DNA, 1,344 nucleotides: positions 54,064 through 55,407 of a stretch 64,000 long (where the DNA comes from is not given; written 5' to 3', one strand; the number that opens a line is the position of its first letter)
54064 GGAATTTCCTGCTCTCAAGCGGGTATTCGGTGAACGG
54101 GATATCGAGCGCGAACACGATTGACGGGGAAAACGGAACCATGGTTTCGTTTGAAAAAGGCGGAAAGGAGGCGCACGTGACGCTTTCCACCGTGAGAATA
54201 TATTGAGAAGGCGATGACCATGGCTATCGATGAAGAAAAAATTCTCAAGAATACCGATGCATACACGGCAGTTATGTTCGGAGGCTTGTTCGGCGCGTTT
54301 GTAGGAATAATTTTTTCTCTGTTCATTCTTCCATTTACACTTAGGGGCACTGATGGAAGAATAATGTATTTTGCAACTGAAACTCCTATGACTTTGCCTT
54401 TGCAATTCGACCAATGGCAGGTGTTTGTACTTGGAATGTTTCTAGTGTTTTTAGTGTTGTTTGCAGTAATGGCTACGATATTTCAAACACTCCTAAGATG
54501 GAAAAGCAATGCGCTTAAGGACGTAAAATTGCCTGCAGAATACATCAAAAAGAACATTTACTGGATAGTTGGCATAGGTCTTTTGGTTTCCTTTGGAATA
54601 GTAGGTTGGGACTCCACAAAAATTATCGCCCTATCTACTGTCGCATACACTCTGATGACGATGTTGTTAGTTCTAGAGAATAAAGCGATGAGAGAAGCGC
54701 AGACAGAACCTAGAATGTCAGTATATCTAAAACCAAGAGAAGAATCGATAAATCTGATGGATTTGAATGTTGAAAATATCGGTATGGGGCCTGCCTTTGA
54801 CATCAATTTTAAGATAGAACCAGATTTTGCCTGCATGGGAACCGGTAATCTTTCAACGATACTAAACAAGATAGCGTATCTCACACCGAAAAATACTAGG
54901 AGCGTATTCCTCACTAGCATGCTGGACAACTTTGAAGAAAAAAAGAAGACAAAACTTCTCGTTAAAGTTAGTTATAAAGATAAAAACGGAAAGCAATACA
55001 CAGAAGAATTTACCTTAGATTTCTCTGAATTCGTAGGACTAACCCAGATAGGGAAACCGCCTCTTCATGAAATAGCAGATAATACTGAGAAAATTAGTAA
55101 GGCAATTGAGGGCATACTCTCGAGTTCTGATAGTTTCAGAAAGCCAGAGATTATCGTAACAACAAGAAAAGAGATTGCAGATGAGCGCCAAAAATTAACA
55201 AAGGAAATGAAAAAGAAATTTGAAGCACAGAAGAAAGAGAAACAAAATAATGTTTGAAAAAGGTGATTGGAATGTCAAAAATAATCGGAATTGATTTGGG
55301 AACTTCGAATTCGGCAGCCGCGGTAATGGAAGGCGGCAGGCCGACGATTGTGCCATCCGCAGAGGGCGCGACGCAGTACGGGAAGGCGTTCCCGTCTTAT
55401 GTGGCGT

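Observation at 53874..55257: grpE-dnaK operon interrupted by two inserted genes, one a low-GC membrane protein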

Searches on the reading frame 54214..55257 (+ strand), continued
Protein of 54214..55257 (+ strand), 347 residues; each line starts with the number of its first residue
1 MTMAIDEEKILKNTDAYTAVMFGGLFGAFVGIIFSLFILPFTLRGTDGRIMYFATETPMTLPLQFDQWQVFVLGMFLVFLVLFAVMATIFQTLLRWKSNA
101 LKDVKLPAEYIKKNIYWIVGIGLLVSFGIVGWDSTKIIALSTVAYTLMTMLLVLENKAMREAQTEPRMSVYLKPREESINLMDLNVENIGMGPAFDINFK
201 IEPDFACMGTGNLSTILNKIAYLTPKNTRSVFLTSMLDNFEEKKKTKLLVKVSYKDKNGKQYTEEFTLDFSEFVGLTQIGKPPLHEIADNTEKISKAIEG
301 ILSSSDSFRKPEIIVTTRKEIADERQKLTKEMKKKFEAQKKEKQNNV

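Call 49: search_protein_families(library=pfam, proteins=[L006:1247-1936:+, L008:2935-3603:+, P0032, P0050, P0043, P0068, P0072, P0075, P0117, P0119], max_evalue=0.01)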
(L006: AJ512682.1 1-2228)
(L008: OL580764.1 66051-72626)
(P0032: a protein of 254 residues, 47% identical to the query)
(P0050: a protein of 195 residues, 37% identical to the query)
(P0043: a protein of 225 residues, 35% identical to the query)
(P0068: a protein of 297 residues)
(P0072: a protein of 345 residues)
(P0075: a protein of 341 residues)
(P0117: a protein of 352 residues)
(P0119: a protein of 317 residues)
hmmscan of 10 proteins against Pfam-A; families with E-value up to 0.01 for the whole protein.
L006:1247-1936:+ (230 aa): 0 families

L008:2935-3603:+ (223 aa): 0 families

P0032 (254 aa): 0 families

P0050 (195 aa): 0 families

P0043 (225 aa): 1 family
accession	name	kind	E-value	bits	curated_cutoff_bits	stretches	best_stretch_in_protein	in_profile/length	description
PF19233.4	DUF5886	-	0.00042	21.1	36.5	1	122-208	46-132/135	Family of unknown function (DUF5886)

P0068 (297 aa): 0 families

P0072 (345 aa): 0 families

P0075 (341 aa): 0 families

P0117 (352 aa): 1 family
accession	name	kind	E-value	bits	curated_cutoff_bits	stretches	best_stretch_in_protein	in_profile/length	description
PF21944.1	Hemotin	-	0.0014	18.7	27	1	145-200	5-64/74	Hemotin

P0119 (317 aa): 1 family
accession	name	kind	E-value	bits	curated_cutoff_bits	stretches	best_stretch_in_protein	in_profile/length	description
PF03419.18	Peptidase_U4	-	0.0063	16.3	28.4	1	22-142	36-148/284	Sporulation factor SpoIIGA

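Call 51: predict_structure(alignment_id=A5)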
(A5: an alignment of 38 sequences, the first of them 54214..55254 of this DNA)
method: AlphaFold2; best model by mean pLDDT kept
length: 347 residues; sequences in the alignment: 38
mean_pLDDT: 76.8   pTM: 0.50
mean pLDDT of the five models: 76.8, 75.8, 75.5, 74.3, 73.7
residues with pLDDT >= 90: 102; 70-90: 130; 50-70: 88; < 50: 27
segments of 3 or more residues with pLDDT < 50: 1-6, 51-56, 58-64
pLDDT, mean of each block of 10 residues (from residue 1): 47 61 67 64 52 44 61 81 82 77 63 74 61 70 86 90 94 88 95 96 69 75 96 87 91 96 96 70 72 88 59 64 93 96 87
secondary structure, 60 per line:
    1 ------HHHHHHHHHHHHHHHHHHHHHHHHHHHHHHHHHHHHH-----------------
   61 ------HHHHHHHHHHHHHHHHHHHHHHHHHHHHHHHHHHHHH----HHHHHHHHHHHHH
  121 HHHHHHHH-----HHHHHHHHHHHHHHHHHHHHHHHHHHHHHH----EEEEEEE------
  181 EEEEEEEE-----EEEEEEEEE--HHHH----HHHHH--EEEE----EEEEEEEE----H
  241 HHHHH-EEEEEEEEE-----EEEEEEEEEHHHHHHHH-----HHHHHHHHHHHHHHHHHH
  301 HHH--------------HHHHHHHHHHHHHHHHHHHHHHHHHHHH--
elements in order: H7-43 H67-103 H108-128 H134-163 E168-174 E181-188 E194-202 H205-208 H213-217 E220-223 E228-235 H240-245 E247-255 E261-269 H270-277 H283-303 H318-345

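Call 54: fold_search(model_id=the predicted structure, library=pdb)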
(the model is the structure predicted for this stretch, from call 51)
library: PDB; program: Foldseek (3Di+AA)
matches with E <= 10: 1220; with E <= 0.001: 4
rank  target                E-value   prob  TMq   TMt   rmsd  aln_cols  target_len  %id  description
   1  8fk7_A                2.2e-04  1.00  0.17  0.34  11.0       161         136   13  Structure of the Pyrobaculum calidifontis flagellar-like archaeal type IV pilus (released 2023-06-28)
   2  9n9j_6                7.4e-04  1.00  0.26  0.50   6.4       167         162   15  Structure of a GRP94 folding intermediate engaged with a CCDC134- and FKBP11-bound secretory translocon (released 2025-11-19)
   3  3qbt_F                8.8e-04  1.00  0.19  0.41   7.7       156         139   12  Crystal structure of OCRL1 540-678 in complex with Rab8a:GppNHp (released 2011-03-23)
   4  8b5l_v                9.8e-04  1.00  0.21  0.42   8.4       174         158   16  Cryo-EM structure of ribosome-Sec61-TRAP (TRanslocon Associated Protein) translocon complex (released 2023-03-01)
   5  8rjc_5                1.2e-03  0.94  0.15  0.26  16.2       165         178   12  Structure of the rabbit 80S ribosome stalled on a 2-TMD rhodopsin intermediate in complex with Sec61-TRAP, open confor (released 2024-01-24)
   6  9nmt_A                1.6e-03  0.98  0.20  0.23  29.8       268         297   13  ML418 bound inwardly rectifying potassium channel Kir7.1 R162Q mutant (released 2026-01-28)
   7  9ma5_B                1.7e-03  0.99  0.20  0.22   9.5       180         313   10  CryoEM structure of a transmembrane protein (released 2026-03-18)
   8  6voa_B                1.8e-03  0.99  0.17  0.11   9.5       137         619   10  Cryo-EM structure of the BBSome-ARL6 complex (released 2020-06-24)
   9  6vbu_9                2.1e-03  1.00  0.20  0.10   8.0       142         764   15  Structure of the bovine BBSome complex (released 2020-01-29)
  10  8rjc_6                2.2e-03  1.00  0.21  0.41   8.9       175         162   15  Structure of the rabbit 80S ribosome stalled on a 2-TMD rhodopsin intermediate in complex with Sec61-TRAP, open confor (released 2024-01-24)
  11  7u6y_B                2.3e-03  0.96  0.22  0.23  27.6       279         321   10  Cryo-EM structure of the pancreatic ATP-sensitive potassium channel in the presence of glibenclamide and ATP with Kir6 (released 2022-08-31)
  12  7tyt_B                2.3e-03  0.96  0.22  0.23  27.6       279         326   10  Cryo-EM structure of the pancreatic ATP-sensitive potassium channel bound to ATP and repaglinide with Kir6.2-CTD in th (released 2022-08-31)
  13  6cxh_A                2.8e-03  0.92  0.16  0.15  20.4       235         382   14  Crystal structure of particulate methane monooxygenase from Methylomicrobium alcaliphilum 20Z (released 2018-05-16)
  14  7u1e_A                3.1e-03  0.93  0.18  0.19  12.6       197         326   10  CryoEM structure of the pancreatic ATP-sensitive potassium channel bound to ATP with Kir6.2-CTD in the down conformati (released 2022-08-31)
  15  1xq4_B                3.3e-03  0.97  0.16  0.36   6.9       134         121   13  Crystal Structure of the Putative ApaA Protein from Bordetella pertussis, Northeast Structural Genomics Target BeR40 (released 2004-11-09)
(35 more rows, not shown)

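Call 59: find_encoding_contigs(protein=P0057, flank=7000, max_places=1)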
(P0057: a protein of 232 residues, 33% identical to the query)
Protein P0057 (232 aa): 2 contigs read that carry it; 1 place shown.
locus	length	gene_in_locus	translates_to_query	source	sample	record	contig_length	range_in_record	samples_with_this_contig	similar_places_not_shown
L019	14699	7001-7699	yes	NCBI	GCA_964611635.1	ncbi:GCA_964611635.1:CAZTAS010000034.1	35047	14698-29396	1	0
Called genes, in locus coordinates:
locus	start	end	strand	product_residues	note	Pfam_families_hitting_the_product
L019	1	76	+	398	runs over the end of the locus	PF00202:Aminotran_3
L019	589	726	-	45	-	-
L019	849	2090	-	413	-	PF12704:MacB_PCD, PF02687:FtsX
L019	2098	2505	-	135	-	-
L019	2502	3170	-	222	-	PF00005:ABC_tran, PF13304:AAA_21 (faint)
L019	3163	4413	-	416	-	PF12704:MacB_PCD, PF02687:FtsX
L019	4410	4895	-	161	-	PF13801:Metal_resist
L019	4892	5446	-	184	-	PF13490:zf-HC2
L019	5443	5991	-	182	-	PF07638:Sigma70_ECF, PF04542:Sigma70_r2, PF13384:HTH_23 (faint), PF08281:Sigma70_r4_2, PF04545:Sigma70_r4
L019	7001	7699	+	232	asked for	-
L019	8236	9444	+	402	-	PF00764:Arginosuc_synth, PF20979:Arginosuc_syn_C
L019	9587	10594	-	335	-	PF00044:Gp_dh_N, PF02800:Gp_dh_C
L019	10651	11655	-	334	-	PF00044:Gp_dh_N, PF02800:Gp_dh_C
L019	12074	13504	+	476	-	PF00206:Lyase_1, PF14698:ASL_C2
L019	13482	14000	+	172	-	-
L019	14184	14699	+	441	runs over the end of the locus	PF00278:Orn_DAP_Arg_deC, PF02784:Orn_Arg_deC_N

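Call 60: find_encoding_contigs(protein=P0062, flank=7000, max_places=1)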
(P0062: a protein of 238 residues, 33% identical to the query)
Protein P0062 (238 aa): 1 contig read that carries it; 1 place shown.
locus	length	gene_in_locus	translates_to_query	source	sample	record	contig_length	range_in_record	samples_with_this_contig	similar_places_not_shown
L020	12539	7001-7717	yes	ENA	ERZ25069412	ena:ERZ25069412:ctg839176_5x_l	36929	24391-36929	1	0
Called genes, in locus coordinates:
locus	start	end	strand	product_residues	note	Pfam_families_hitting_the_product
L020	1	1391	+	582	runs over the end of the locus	-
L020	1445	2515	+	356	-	PF00580:UvrD-helicase, PF13245:AAA_19, PF00580:UvrD-helicase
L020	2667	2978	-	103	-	-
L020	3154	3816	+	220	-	PF04313:HSDR_N (faint)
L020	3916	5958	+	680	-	PF04851:ResIII, PF18766:SWI2_SNF2, PF00271:Helicase_C, PF08463:EcoEI_R_C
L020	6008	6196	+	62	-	-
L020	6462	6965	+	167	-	-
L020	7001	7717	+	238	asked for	-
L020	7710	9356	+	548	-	PF01420:Methylase_S, PF12161:HsdM_N, PF02384:N6_Mtase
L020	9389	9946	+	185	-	PF02384:N6_Mtase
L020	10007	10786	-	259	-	PF12844:HTH_19 (faint), PF13443:HTH_26 (faint), PF01381:HTH_3 (weak), PF13560:HTH_31 (weak)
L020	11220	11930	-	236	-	-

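Call 62: find_related_loci(query=window:54214-55254:+, collection=metagenome_contigs, flank=4000)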
Query window:54214-55254:+ (347 aa) in metagenome_contigs; peptide patterns used: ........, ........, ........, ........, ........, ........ (x = any residue, [..] = any of these).
168 stretches matched a pattern, but none encodes a relative of the query by tblastn (E <= 1e-3).

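Call 63: find_related_loci(query=A5, collection=viral_contigs, flank=5000)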
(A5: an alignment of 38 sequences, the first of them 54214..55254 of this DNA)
Query A5 (347 aa) in viral_contigs; peptide patterns used: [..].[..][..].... (x = any residue, [..] = any of these).
7 stretches matched a pattern, but none encodes a relative of the query by tblastn (E <= 1e-3).

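Call 75: search_solved_structures(query=A5, max_evalue=1)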
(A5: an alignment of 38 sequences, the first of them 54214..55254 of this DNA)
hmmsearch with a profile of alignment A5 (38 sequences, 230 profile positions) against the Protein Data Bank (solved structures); distinct sequences matched with E-value up to 1: 12.
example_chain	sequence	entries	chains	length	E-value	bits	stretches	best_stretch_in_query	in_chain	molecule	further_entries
8qae_A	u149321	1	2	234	1.5e-07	34.3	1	169-219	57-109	sc-apCC-6-SLLA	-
8a3k_UNK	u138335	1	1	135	0.00046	22.9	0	171-220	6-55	sc-apCC-4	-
9r1j_A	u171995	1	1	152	0.059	16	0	171-222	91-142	sc-apCC-4-NR-1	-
9r1n_A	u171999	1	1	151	0.068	15.8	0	171-225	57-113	sc-apCC-4-DPH-2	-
8qaf_A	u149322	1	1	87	0.077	15.6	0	172-200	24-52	sc-apCC-8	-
8qox_B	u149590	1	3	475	0.18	14.4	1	136-202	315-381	Conserved membrane protein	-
1p68_A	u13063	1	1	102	0.24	14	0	167-193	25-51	De novo designed protein S-824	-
9r1k_A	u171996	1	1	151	0.24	14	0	171-221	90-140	sc-apCC-4-A7F-1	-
9r1m_A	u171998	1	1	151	0.31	13.6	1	170-223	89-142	sc-apCC-4-LMF-1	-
3qga_A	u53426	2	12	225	0.32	13.6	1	79-132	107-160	Fusion of urease beta and gamma subunits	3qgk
7nmz_AA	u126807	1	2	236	0.4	13.3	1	134-192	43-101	14-3-3 protein eta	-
9cfs_A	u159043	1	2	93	0.93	12.1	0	129-199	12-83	Long regulatory protein rop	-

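Call 79: fold_search(model_id=the predicted structure, library=viral)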
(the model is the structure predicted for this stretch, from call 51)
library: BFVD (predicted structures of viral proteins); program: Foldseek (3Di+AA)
matches with E <= 10: 1061; with E <= 0.001: 10
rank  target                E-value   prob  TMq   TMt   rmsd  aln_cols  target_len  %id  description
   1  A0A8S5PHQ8            1.1e-09  1.00  0.29  0.39  25.3       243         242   16  Uncharacterized protein [Siphoviridae sp. ctUGQ45]
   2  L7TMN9                6.6e-07  1.00  0.23  0.26  29.4       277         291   13  Transmembrane protein [Rhizobium phage RHEph01]
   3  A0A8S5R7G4            2.5e-05  1.00  0.24  0.31  17.6       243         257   15  Uncharacterized protein [virus sp. ctah610]
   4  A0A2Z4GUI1            6.0e-05  1.00  0.25  0.46   9.1       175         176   14  (no name in the UniProt tables at hand)
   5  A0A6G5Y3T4            7.2e-05  1.00  0.28  0.37   8.3       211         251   12  (no name in the UniProt tables at hand)
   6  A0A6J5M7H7            9.6e-05  0.99  0.20  0.19  58.4       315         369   13  Uncharacterized protein [uncultured Caudovirales phage]
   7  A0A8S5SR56            1.1e-04  1.00  0.26  0.51  22.3       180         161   14  Uncharacterized protein [Siphoviridae sp. ctJyX12]
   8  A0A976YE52            1.8e-04  1.00  0.23  0.42   7.4       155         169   12  (no name in the UniProt tables at hand)
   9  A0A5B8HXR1            3.0e-04  0.99  0.19  0.24  15.7       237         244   11  Uncharacterized protein [Mimiviridae sp. ChoanoV1]
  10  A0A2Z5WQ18            3.4e-04  1.00  0.20  0.38   8.7       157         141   15  (no name in the UniProt tables at hand)
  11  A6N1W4                1.6e-03  1.00  0.26  0.46   5.7       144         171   10  Uncharacterized protein [Microbacterium phage Min1]
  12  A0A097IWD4            1.6e-03  0.99  0.18  0.34  11.1       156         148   13  Membrane glycoprotein E3 CR1-beta [Simian adenovirus DM-2014]
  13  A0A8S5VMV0            2.9e-03  1.00  0.19  0.40   6.5       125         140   12  (no name in the UniProt tables at hand)
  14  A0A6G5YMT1            4.1e-03  0.99  0.22  0.39   9.1       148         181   17  (no name in the UniProt tables at hand)
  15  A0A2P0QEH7            4.6e-03  0.72  0.19  0.20  26.9       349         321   11  Uncharacterized protein [Haloarcula hispanica pleomorphic virus 4]
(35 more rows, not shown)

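Call 80: search_protein_families(library=pfam, proteins=[L009:1190-2074:+, L020:6462-6962:+], max_evalue=0.01)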
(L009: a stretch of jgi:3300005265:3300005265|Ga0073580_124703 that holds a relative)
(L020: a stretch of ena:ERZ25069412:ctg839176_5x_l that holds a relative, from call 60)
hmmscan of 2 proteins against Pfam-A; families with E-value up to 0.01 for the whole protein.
L009:1190-2074:+ (295 aa): 2 families
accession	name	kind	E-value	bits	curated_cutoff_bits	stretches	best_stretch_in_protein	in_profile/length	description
PF18899.5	DUF5655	-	8.9e-15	55.1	24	1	182-293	1-108/109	Domain of unknown function (DUF5655)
PF01939.22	NucS_C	-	0.00094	19.6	24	1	23-94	2-74/124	Endonuclease NucS C-terminal domain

L020:6462-6962:+ (167 aa): 1 family
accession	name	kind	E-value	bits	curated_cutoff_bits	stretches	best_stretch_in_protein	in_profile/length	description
PF24073.1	DUF7365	-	0.0046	17.5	27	0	69-106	32-69/101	Coiled-coil region of unknown function (DUF7365)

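Call 91: find_encoding_contigs(protein=P0063, flank=7000, max_places=1)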
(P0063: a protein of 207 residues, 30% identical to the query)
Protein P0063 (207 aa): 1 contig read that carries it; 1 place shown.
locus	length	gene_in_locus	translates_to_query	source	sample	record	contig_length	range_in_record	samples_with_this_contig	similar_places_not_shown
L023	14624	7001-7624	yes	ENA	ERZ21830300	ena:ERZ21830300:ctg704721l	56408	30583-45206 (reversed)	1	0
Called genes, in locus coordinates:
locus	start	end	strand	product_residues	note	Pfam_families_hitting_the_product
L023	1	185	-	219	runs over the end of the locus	PF02810:SEC-C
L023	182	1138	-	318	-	PF18144:SMODS, PF21654:DncV-like_NTFase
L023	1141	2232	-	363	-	PF01734:Patatin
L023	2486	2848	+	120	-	PF13560:HTH_31 (weak), PF01381:HTH_3 (weak)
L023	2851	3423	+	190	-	PF06114:Peptidase_M78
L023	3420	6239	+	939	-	PF00270:DEAD, PF04851:ResIII, PF18766:SWI2_SNF2, PF00271:Helicase_C (weak), PF08463:EcoEI_R_C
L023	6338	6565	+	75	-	-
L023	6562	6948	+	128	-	PF02661:Fic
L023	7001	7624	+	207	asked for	-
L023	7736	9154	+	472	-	PF01420:Methylase_S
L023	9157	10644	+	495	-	PF12161:HsdM_N, PF02384:N6_Mtase, PF01170:UPF0020 (faint), PF07669:Eco57I (weak)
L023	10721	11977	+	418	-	PF01094:ANF_receptor, PF13458:Peripla_BP_6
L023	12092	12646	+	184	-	-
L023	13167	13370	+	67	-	-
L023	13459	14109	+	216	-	PF00072:Response_reg, PF00196:GerE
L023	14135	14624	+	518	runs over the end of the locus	PF07730:HisKA_3, PF02518:HATPase_c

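Call 92: find_encoding_contigs(protein=P0064, flank=7000, max_places=1)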
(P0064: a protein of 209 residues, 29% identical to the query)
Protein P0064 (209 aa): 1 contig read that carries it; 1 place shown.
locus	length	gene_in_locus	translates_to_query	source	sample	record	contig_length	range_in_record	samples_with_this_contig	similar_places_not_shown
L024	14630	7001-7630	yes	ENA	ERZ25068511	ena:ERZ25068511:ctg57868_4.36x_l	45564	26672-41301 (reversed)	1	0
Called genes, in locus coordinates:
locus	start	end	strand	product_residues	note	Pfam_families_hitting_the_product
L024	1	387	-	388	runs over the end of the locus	-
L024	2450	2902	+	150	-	PF19570:DUF6088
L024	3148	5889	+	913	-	PF00270:DEAD, PF04851:ResIII, PF18766:SWI2_SNF2, PF00271:Helicase_C, PF08463:EcoEI_R_C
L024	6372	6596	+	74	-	PF15919:HicB_lk_antitox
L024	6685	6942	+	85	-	-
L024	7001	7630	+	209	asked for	-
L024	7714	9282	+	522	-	PF01420:Methylase_S (weak)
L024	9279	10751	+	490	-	PF12161:HsdM_N, PF02384:N6_Mtase, PF01170:UPF0020 (weak), PF07669:Eco57I (faint)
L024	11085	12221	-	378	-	PF10117:McrBC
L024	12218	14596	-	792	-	PF07728:AAA_5, PF28529:McrB_lid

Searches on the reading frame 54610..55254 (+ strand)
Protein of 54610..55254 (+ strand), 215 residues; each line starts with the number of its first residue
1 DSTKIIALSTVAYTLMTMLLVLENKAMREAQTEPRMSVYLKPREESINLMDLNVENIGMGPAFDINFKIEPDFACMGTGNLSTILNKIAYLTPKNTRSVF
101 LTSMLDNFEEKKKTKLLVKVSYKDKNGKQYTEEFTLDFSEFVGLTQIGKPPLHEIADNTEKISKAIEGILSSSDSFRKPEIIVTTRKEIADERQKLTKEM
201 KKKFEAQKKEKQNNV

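Call 94: search_dna_similar(query=window:54610-55254:+, collection=plasmids, mode=protein, max_evalue=0.001, max_rows=25)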
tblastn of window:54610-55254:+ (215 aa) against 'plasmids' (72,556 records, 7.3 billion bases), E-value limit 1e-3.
Records with a match: 1; places in all: 1; records where one place covers at least 80% of the query: 0.
Best place of each record, by identity: <60% 1.
By first word of the organism name: Bacillus 1.
By predicted mobility (MOB-suite, as given by PLSDB): non-mobilizable 1.
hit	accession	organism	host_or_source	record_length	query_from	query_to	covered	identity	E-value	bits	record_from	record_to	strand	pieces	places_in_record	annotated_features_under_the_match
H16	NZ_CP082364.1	Bacillus badius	bacterial cell,soil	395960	1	72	33%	35.4%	4e-5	51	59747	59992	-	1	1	hypothetical protein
